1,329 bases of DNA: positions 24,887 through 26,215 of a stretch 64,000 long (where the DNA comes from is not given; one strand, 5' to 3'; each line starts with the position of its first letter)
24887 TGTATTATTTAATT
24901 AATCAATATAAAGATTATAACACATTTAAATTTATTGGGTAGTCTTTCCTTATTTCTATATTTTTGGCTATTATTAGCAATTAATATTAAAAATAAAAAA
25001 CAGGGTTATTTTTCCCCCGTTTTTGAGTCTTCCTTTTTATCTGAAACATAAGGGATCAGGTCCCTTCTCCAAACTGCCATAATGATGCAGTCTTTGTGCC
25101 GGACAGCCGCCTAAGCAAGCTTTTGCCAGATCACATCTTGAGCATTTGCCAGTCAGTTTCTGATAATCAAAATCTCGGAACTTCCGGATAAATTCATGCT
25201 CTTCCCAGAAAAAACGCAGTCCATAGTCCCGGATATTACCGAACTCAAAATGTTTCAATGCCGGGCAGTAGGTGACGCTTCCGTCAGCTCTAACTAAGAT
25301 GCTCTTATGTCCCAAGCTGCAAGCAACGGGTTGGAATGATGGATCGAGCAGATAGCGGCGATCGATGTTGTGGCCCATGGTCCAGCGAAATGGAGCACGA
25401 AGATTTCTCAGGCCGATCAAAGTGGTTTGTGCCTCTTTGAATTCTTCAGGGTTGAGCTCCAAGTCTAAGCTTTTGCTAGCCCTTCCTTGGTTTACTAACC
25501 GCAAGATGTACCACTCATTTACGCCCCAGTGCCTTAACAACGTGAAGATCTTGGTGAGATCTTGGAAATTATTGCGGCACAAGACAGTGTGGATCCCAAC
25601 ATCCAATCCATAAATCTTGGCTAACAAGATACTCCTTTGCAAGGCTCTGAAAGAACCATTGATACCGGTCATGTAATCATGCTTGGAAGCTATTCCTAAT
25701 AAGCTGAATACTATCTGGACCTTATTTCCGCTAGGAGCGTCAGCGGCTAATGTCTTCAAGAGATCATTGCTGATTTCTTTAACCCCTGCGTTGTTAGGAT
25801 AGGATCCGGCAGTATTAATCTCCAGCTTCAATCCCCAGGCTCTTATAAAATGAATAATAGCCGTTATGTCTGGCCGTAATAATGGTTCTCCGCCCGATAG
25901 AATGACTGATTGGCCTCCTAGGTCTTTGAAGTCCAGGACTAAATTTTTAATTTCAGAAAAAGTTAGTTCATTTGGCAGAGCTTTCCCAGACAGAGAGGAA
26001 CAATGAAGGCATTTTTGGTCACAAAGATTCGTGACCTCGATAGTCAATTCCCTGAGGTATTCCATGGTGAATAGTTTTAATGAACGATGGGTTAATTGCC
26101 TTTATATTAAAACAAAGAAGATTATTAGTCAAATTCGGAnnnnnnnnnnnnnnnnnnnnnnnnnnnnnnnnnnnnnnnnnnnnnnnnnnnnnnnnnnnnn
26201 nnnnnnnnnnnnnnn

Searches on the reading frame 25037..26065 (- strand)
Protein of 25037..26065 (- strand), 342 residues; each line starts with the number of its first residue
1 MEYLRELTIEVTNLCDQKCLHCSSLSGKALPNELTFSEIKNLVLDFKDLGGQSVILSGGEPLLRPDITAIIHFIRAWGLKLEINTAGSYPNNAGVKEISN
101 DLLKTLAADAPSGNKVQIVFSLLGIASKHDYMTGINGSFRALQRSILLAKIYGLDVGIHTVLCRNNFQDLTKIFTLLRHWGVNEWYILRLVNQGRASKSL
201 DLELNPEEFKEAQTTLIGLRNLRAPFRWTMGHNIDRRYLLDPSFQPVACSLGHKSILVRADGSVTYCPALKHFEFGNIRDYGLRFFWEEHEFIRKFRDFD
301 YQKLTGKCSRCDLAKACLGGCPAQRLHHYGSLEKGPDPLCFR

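Call 3: search_protein_families(library=ncbifam, proteins=[window:25037-26065:-], max_evalue=0.01)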
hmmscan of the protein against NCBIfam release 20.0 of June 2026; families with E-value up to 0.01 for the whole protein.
window:25037-26065:- (342 aa): 64 families (the best 25 are shown)
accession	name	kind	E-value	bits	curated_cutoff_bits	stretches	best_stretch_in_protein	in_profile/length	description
TIGR04053.2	TIGR04053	equivalog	2.7e-35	122.3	395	2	10-218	13-212/366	TIGR04053 family radical SAM/SPASM domain-containing protein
TIGR04545.1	rSAM_ahbD_hemeb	equivalog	5.7e-35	121.3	500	2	9-212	4-197/339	heme b synthase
TIGR03913.1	rad_SAM_trio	equivalog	3.2e-32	111.5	591.75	1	9-325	23-339/477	GDL motif peptide-associated radical SAM/SPASM maturase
TIGR04055.1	rSAM_NirJ2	equivalog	2.2e-29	103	500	1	10-329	5-311/326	putative heme d1 biosynthesis radical SAM protein NirJ2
TIGR04051.1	rSAM_NirJ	equivalog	1.3e-28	100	515.45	1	12-215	9-201/354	heme d1 biosynthesis radical SAM protein NirJ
TIGR03962.1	mycofact_rSAM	equivalog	1.4e-28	100.1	265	1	7-341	14-332/339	mycofactocin radical SAM maturase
TIGR04103.1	rSAM_nif11_3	equivalog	2.2e-28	99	725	1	9-340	9-342/412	nif11-class peptide radical SAM maturase 3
TIGR04133.1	rSAM_w_lipo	hypoth_equivalog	1.2e-27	96.7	425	1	4-320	23-330/350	TIGR04133 family radical SAM/SPASM protein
TIGR04347.1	pseudo_SAM_Halo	equivalog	2.1e-27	96.4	525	2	10-217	43-239/390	TIGR04347 family pseudo-SAM/SPASM protein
TIGR04546.1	rSAM_ahbC_deAc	equivalog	5.4e-27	94.6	650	1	10-212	44-235/390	12,18-didecarboxysiroheme deacetylase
NF050035.1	rSAM_WgK_link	exception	2.5e-26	92.5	650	2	8-199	12-193/367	radical SAM/SPASM peptide maturase WgkB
TIGR04054.1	rSAM_NirJ1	equivalog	2.6e-26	92.2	650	1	10-216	41-236/387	putative heme d1 biosynthesis radical SAM protein NirJ1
TIGR04250.1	SCM_rSAM_ScmE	equivalog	1.3e-24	86.8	400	2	5-181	3-170/358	SynChlorMet cassette radical SAM/SPASM protein ScmE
TIGR04303.1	GeoRSP_rSAM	equivalog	2.6e-24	86.4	400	1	10-341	10-325/325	GeoRSP system radical SAM/SPASM protein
TIGR04251.1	SCM_rSAM_ScmF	equivalog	1.8e-21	76.9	400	1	4-331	3-331/353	SynChlorMet cassette radical SAM/SPASM protein ScmF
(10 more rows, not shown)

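Call 4: search_protein_families(library=pfam, proteins=[window:25037-26065:-], max_evalue=0.01)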
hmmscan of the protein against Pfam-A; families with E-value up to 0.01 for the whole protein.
window:25037-26065:- (342 aa): 2 families
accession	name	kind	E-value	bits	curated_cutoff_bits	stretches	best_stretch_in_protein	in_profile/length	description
PF04055.27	Radical_SAM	-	7.7e-14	52.6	29.5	1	9-176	1-165/166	Radical SAM superfamily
PF13186.11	SPASM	-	1.5e-08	35.2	21.5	1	249-312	1-67/67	Iron-sulfur cluster-binding domain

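Call 8: find_homologous_proteins(query=window:25037-26065:-, max_evalue=1e-10)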
Query window:25037-26065:- (342 aa): 211 proteins with E <= 1e-10 among 3430 candidates; the best 120 are listed.
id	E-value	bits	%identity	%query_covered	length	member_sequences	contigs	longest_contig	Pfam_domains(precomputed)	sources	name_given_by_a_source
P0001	2.3e-235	798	100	100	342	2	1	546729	PF13186.12,PF04055.28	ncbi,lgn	-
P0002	5.9e-84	300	41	100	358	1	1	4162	PF13186.12,PF04055.28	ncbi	-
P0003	7.3e-82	293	41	100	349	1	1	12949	PF13186.12,PF04055.28,PF13353.12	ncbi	-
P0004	1.5e-80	289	41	100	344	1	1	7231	PF13186.12,PF04055.28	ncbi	-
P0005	5.2e-78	281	42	99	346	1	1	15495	PF13186.12,PF04055.28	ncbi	-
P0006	2.1e-75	272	42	99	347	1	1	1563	PF13186.12,PF04055.28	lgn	-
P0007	4.2e-69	251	40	100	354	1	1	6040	PF13186.12,PF04055.28,PF13353.12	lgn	-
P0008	8.4e-69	250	40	100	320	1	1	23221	PF13186.12,PF04055.28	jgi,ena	-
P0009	1.4e-46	177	36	99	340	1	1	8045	PF13186.12,PF04055.28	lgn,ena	-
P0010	1.5e-46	177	34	100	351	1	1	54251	PF13186.12,PF04055.28,PF13353.12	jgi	-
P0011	2.2e-46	177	34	99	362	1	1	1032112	PF13186.12,PF04055.28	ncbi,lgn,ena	-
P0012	3.6e-46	176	35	99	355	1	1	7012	PF13186.12,PF04055.28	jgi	jgi:radical SAM protein with 4Fe4S-binding SPASM domain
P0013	3.5e-44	169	32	99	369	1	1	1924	PF13186.12,PF04055.28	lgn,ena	-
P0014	7.4e-42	162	32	99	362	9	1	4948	PF13186.12,PF04055.28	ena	-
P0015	1.7e-41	161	33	99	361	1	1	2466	PF13186.12,PF04055.28,PF13353.12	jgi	jgi:radical SAM protein with 4Fe4S-binding SPASM domain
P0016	9.8e-41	158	30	100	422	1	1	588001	PF13186.12,PF04055.28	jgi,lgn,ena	-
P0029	3.9e-35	140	31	99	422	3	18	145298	PF13186.12,PF04055.28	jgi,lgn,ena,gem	-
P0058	9.2e-22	96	26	93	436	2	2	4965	PF13186.12,PF04055.28,PF13353.12,PF05402.19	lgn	-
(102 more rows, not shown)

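Call 9: find_encoding_contigs(protein=P0001, flank=10000, max_places=3)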
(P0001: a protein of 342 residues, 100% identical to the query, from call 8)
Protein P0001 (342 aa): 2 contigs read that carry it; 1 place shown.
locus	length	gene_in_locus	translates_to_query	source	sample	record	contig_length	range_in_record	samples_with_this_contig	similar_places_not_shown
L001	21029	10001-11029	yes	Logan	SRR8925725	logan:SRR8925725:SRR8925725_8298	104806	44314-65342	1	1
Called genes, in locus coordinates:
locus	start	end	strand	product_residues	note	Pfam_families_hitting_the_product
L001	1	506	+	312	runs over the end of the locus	-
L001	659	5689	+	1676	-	-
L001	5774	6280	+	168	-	-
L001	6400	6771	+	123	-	PF00520:Ion_trans (faint), PF07885:Ion_trans_2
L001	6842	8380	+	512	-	PF07963:N_methyl (weak)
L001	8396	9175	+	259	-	PF02463:SMC_N (faint), PF13175:AAA_15 (faint), PF13476:AAA_23 (weak), PF00005:ABC_tran, PF13304:AAA_21 (weak)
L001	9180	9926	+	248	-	PF01061:ABC2_membrane, PF12698:ABC2_membrane_3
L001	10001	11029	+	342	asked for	PF04055:Radical_SAM, PF13186:SPASM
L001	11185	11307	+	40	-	-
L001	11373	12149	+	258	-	PF22435:MRM3-like_sub_bind, PF00588:SpoU_methylase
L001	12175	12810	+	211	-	PF00156:Pribosyltran, PF15609:PRTase_2 (faint)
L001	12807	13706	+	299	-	PF13793:Pribosyltran_N, PF14572:Pribosyl_synth (faint), PF00156:Pribosyltran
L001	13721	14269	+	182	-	PF01161:PBP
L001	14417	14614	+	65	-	PF00313:CSD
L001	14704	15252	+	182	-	PF00293:NUDIX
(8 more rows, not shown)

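Call 10: find_encoding_contigs(protein=P0005, flank=8000, max_places=3)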
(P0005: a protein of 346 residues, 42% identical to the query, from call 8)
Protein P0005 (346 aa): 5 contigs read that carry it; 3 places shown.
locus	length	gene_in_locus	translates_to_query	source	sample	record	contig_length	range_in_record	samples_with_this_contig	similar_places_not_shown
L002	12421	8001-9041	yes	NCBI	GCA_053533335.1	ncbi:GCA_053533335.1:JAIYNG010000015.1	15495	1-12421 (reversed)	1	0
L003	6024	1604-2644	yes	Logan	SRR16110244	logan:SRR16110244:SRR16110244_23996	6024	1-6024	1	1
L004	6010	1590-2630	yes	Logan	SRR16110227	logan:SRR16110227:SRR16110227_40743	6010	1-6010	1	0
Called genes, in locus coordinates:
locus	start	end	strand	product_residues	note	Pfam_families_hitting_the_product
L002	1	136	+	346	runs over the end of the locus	-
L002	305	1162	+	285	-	-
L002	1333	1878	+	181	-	PF00352:TBP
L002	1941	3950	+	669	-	PF14551:MCM_N, PF17207:MCM_OB, PF00493:MCM, PF07728:AAA_5 (weak), PF01078:Mg_chelatase (weak), PF17855:MCM_lid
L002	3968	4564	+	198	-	PF13742:tRNA_anti_2 (weak), PF01336:tRNA_anti-codon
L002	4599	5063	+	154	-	PF01873:eIF-5_eIF-2B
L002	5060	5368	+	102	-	PF04242:DUF424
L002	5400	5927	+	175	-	-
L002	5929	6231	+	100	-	PF04981:NMD3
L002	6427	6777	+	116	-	PF01176:eIF-1a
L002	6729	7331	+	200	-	PF00013:KH_1, PF21800:KH_KRR1_2nd, PF22891:KH_PNO1_2nd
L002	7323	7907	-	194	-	PF02777:Sod_Fe_C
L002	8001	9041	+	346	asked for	PF04055:Radical_SAM, PF13186:SPASM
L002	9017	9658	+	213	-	PF10050:DUF2284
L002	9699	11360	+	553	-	PF02518:HATPase_c, PF13589:HATPase_c_3, PF09239:Topo-VIb_trans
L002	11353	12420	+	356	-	?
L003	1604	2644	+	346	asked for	PF04055:Radical_SAM, PF13186:SPASM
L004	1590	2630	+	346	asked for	PF04055:Radical_SAM, PF13186:SPASM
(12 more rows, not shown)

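Call 11: find_encoding_contigs(protein=P0003, flank=8000, max_places=3)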
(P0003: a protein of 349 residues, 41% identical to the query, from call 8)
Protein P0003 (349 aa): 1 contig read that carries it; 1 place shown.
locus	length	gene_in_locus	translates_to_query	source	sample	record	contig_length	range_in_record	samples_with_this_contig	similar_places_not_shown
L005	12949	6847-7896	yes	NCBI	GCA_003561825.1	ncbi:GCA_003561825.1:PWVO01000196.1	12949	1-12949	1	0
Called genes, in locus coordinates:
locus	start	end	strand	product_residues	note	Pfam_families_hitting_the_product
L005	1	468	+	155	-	?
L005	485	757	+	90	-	PF14947:HTH_45, PF14277:DUF4364 (faint)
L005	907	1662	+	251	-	PF03796:DnaB_C, PF06745:ATPase, PF23442:DUF7125 (weak), PF06745:ATPase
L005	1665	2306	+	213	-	PF02830:V4R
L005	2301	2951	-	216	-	PF21926:FeeM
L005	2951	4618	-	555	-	PF02310:B12-binding, PF04055:Radical_SAM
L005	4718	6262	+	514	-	PF00733:Asn_synthase, PF03054:tRNA_Me_trans (faint), PF06508:QueC (faint), PF24167:DUF7411, PF00733:Asn_synthase, PF01902:Diphthami_syn_2_N, PF28410:Diphthami_syn_2_C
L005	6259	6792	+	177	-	PF02677:QueH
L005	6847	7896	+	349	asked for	PF04055:Radical_SAM, PF13353:Fer4_12 (faint), PF13186:SPASM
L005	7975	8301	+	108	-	-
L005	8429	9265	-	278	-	PF02498:Bro-N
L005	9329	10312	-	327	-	PF02547:Queuosine_synth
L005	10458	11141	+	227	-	-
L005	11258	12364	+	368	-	PF05559:DUF763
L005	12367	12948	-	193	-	?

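Call 12: find_encoding_contigs(protein=P0008, flank=8000, max_places=2)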
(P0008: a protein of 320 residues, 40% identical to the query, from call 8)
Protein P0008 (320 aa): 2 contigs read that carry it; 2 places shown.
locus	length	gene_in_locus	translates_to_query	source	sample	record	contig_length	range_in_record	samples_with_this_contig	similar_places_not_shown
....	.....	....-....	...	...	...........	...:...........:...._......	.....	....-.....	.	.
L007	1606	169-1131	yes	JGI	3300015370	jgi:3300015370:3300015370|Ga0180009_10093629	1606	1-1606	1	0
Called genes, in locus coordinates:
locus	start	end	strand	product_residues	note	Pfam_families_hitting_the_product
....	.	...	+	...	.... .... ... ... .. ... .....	-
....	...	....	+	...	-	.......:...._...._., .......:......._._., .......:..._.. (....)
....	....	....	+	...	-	-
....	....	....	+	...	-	-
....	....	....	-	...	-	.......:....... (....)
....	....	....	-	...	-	-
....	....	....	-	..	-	-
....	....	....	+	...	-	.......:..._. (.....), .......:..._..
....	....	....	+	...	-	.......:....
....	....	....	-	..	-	-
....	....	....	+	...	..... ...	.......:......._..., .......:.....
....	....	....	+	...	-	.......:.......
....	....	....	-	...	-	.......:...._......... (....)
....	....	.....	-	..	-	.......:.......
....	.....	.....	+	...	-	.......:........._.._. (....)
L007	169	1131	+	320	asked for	PF04055:Radical_SAM, PF13186:SPASM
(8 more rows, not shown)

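Call 13: find_encoding_contigs(protein=P0004, flank=8000, max_places=2)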
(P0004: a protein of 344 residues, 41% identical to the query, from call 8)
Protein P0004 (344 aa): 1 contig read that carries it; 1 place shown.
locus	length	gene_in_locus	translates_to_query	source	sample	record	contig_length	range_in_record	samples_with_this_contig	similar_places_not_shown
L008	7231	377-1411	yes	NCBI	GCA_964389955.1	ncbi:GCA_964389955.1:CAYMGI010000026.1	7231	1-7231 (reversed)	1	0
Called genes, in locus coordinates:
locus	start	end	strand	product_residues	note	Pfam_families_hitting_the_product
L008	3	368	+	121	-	?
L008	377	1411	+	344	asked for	PF04055:Radical_SAM, PF13186:SPASM (faint)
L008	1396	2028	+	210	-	PF10050:DUF2284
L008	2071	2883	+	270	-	PF02498:Bro-N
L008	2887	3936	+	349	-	PF02646:RmuC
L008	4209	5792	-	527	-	PF01180:DHO_dh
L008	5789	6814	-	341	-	PF01979:Amidohydro_1 (weak)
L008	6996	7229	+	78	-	?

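Call 14: find_encoding_contigs(protein=P0010, flank=8000, max_places=2)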
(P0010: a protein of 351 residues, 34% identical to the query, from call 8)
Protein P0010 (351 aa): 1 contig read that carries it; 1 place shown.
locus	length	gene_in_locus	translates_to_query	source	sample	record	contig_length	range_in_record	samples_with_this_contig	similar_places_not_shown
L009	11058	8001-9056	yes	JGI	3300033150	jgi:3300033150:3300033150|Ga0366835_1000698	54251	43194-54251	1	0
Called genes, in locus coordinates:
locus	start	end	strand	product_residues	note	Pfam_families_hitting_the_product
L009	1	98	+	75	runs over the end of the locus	-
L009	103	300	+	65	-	-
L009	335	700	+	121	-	-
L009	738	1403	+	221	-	-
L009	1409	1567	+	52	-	-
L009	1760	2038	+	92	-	-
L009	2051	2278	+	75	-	-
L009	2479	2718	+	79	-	-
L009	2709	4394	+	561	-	PF00176:SNF2-rel_dom, PF04851:ResIII, PF00270:DEAD, PF00271:Helicase_C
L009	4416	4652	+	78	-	-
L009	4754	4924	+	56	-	-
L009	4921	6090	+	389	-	-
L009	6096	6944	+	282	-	PF13479:AAA_24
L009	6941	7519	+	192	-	-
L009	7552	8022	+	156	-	PF05014:Nuc_deoxyrib_tr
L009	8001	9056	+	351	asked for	PF04055:Radical_SAM, PF13353:Fer4_12, PF13186:SPASM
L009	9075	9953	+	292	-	PF18723:HMUDK_hel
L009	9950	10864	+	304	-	PF20691:TAGT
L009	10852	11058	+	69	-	?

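Call 21: find_related_loci(query=A2, collection=genome_contigs, flank=8000)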
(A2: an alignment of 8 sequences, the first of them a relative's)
Query A2 (342 aa) in genome_contigs; peptide patterns used: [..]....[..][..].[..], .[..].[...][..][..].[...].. (x = any residue, [..] = any of these).
36 stretches matched a pattern; 5 encode a relative of the query (tblastn E <= 1e-3); 5 distinct loci.
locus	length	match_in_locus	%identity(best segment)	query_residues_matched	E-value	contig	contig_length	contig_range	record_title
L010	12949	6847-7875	41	1-342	4e-89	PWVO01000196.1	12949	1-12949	MAG: Candidatus Woesearchaeota archaeon isolate CSSed11_301m CS-Sed11-C7067, whole genome shotgun sequence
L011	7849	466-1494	43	1-342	3e-88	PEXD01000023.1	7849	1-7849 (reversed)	MAG: Candidatus Woesearchaeota archaeon CG07_land_8_20_14_0_80_44_23 CG07_land_8_20_14_0.80_scaffold_10701_c, whole geno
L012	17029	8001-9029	39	1-342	5e-83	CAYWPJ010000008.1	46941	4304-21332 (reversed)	MAG TPA_asm: uncultured Methanosarcinales archaeon isolate binchicken_co266_71 genome assembly, contig: NODE_1486_length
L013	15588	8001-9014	40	6-342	1e-84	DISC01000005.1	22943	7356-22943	MAG TPA_asm: Patescibacteria group bacterium UBA6220 UBA6220_contig_22549, whole genome shotgun sequence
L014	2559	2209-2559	35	1-133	5e-20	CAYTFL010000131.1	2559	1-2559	MAG TPA_asm: Candidatus Woesearchaeota archaeon isolate SRP077602_co6_97 genome assembly, contig: NODE_61585_length_2559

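Call 27: find_related_loci(query=A2, collection=viral_contigs, flank=8000)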
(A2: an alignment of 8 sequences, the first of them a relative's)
Query A2 (342 aa) in viral_contigs; peptide patterns used: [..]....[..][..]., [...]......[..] (x = any residue, [..] = any of these).
13 stretches matched a pattern, but none encodes a relative of the query by tblastn (E <= 1e-3).

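Call 28: find_related_loci(query=P0010, collection=viral_contigs, flank=8000)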
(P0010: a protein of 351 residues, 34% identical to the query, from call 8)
Query P0010 (351 aa) in viral_contigs; peptide patterns used: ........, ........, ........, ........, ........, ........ (x = any residue, [..] = any of these).
10 stretches matched a pattern, but none encodes a relative of the query by tblastn (E <= 1e-3).

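Call 29: find_encoding_contigs(protein=P0011, flank=7000, max_places=2)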
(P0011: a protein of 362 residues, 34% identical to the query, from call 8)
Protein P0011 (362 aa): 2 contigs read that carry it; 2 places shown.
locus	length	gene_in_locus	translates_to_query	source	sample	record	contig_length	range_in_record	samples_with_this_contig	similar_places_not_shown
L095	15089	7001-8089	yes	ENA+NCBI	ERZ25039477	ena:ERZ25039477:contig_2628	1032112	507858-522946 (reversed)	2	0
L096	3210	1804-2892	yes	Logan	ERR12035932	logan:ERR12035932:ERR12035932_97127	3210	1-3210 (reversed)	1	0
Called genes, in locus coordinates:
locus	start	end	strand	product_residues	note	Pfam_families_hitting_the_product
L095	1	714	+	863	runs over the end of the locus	PF00270:DEAD, PF04851:ResIII, PF13307:Helicase_C_2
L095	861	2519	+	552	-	-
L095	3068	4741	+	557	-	PF00118:Cpn60_TCP1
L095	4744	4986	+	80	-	PF01192:RNA_pol_Rpb6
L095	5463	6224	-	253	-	-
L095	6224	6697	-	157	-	-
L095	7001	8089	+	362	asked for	PF04055:Radical_SAM, PF13186:SPASM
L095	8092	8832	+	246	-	PF18754:Nmad3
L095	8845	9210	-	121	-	-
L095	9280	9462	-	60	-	-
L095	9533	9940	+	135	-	PF22769:DCD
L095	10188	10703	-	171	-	PF01927:Mut7-C, PF18480:DUF5615 (weak)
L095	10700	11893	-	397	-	PF01979:Amidohydro_1, PF07969:Amidohydro_3, PF12890:DHOase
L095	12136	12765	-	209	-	PF00571:CBS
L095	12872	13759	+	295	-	PF14505:DUF4438, PF20999:DUF4438_C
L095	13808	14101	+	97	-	PF01283:Ribosomal_S26e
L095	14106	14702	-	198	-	PF01066:CDP-OH_P_transf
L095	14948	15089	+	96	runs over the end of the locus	PF01918:Alba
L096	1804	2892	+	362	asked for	PF04055:Radical_SAM, PF13186:SPASM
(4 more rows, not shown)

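Call 30: find_encoding_contigs(protein=P0016, flank=7000, max_places=2)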
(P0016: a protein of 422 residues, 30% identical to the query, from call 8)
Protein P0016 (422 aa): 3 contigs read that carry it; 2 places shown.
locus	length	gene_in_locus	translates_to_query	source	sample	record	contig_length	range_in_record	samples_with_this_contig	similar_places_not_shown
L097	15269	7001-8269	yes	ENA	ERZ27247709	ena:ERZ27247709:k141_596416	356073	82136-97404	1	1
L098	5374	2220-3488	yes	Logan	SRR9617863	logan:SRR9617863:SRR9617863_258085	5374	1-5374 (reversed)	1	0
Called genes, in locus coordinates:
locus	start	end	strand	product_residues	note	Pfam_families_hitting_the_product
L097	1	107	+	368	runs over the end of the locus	-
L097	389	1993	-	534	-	PF00239:Resolvase, PF07508:Recombinase, PF13408:Zn_ribbon_recom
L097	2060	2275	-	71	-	-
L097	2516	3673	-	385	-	PF18165:pP_pnuc_1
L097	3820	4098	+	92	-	PF13560:HTH_31 (weak), PF01381:HTH_3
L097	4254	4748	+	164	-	PF13730:HTH_36, PF13545:HTH_Crp_2 (weak)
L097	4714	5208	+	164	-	PF02075:RuvC (weak)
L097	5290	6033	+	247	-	PF18754:Nmad3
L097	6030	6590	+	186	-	PF10050:DUF2284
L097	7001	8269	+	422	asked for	PF04055:Radical_SAM, PF13186:SPASM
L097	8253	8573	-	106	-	-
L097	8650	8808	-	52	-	-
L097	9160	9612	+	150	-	-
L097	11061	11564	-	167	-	PF04542:Sigma70_r2, PF08281:Sigma70_r4_2, PF04545:Sigma70_r4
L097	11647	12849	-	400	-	PF17170:DUF5128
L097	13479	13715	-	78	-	-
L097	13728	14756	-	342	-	-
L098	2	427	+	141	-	?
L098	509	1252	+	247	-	PF18754:Nmad3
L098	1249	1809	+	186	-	PF10050:DUF2284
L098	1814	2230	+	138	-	-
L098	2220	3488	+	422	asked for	PF04055:Radical_SAM, PF13186:SPASM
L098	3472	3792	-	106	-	-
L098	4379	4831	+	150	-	-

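Call 31: find_encoding_contigs(protein=P0029, flank=7000, max_places=3)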
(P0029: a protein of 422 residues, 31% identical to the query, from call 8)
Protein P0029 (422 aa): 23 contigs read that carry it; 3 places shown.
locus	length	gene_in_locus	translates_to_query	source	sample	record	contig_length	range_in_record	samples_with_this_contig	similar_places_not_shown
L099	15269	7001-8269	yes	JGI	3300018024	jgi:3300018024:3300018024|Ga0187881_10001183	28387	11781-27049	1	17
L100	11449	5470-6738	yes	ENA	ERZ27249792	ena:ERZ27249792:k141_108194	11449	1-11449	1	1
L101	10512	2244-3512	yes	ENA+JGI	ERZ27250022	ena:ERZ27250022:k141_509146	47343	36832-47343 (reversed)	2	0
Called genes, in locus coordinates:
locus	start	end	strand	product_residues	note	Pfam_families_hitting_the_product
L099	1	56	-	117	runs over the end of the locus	PF20137:BubE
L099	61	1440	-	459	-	PF14464:Prok-JAB (weak), PF00899:ThiF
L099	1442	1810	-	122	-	PF14462:Prok-E2_E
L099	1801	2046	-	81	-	-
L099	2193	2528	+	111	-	PF01381:HTH_3, PF13560:HTH_31 (weak)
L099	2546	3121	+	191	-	PF06114:Peptidase_M78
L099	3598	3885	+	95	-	-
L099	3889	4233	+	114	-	PF12844:HTH_19, PF13560:HTH_31, PF01381:HTH_3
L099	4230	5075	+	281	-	PF06114:Peptidase_M78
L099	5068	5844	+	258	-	-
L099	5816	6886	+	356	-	PF18723:HMUDK_hel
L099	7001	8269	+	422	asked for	PF04055:Radical_SAM, PF13186:SPASM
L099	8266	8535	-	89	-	-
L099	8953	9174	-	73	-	-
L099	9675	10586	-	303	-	PF00856:SET (weak)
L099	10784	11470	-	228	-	-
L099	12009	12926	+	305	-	-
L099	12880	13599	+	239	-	-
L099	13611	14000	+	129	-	-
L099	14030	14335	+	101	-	-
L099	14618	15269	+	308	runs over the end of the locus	-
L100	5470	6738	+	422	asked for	PF04055:Radical_SAM, PF13186:SPASM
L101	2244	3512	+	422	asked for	PF04055:Radical_SAM, PF13186:SPASM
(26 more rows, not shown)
